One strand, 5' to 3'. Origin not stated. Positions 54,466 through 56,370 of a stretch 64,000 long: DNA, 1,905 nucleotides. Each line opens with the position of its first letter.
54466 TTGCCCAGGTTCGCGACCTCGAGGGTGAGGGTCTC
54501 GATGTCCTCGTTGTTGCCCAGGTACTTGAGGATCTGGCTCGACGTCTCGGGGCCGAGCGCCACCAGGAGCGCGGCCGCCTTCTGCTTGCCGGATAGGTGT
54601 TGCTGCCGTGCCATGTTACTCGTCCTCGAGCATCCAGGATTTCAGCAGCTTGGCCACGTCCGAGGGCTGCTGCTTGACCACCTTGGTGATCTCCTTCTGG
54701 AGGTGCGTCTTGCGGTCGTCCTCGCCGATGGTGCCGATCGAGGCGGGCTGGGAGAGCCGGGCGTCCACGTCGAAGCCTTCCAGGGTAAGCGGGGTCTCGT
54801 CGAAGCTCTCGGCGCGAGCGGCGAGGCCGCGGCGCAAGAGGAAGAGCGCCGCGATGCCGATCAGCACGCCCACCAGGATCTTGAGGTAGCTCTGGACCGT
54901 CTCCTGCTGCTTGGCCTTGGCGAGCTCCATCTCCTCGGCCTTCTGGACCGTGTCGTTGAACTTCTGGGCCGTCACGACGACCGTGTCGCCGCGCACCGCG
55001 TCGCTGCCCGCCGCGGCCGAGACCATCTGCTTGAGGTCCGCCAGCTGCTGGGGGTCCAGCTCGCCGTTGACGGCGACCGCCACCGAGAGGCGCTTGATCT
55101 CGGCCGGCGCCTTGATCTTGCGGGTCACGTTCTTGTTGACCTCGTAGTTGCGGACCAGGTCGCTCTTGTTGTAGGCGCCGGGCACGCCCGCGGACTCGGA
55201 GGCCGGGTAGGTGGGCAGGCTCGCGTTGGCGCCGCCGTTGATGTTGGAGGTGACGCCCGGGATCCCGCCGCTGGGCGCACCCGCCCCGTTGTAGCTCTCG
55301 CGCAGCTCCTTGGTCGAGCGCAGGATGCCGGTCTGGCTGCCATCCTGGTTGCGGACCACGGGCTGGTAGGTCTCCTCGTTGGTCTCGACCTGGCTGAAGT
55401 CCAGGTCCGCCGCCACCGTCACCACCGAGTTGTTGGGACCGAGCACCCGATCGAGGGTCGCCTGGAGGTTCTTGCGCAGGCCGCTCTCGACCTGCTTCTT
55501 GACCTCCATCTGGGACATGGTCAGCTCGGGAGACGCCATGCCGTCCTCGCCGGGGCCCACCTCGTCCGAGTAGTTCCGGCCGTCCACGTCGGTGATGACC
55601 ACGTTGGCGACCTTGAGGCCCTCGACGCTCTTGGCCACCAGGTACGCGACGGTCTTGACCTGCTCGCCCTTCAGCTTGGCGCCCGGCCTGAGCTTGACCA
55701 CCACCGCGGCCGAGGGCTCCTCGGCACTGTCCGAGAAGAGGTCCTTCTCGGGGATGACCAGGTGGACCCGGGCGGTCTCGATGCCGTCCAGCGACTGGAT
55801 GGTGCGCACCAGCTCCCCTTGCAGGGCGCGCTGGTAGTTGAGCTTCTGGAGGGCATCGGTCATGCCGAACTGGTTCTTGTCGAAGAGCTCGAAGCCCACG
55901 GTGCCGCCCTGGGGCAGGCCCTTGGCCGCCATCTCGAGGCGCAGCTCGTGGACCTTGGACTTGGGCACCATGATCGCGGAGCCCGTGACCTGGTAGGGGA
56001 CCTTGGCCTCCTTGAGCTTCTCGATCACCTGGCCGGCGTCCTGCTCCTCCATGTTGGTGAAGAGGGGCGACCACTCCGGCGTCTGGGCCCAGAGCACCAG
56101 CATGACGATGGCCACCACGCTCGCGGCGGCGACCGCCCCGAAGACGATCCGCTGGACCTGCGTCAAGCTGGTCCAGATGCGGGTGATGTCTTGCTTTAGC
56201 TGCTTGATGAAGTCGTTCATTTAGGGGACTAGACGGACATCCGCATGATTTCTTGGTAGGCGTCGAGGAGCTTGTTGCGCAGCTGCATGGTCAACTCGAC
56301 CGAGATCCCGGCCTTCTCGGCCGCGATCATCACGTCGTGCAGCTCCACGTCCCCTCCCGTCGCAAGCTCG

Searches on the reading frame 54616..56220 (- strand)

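Call 58: search_protein_families(library=pfam, proteins=[window:54616-56220:-], max_evalue=0.00001)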
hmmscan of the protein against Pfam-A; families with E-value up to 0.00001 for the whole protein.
window:54616-56220:- (534 aa): 2 families
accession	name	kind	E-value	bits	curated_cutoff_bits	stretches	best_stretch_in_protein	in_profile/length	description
PF01514.23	YscJ_FliF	-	3.2e-64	216.5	24.4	1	46-217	2-177/179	Secretory protein of YscJ/FliF family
PF08345.17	YscJ_FliF_C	-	4.1e-37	128.3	23.8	1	256-421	1-147/147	Flagellar M-ring protein C-terminal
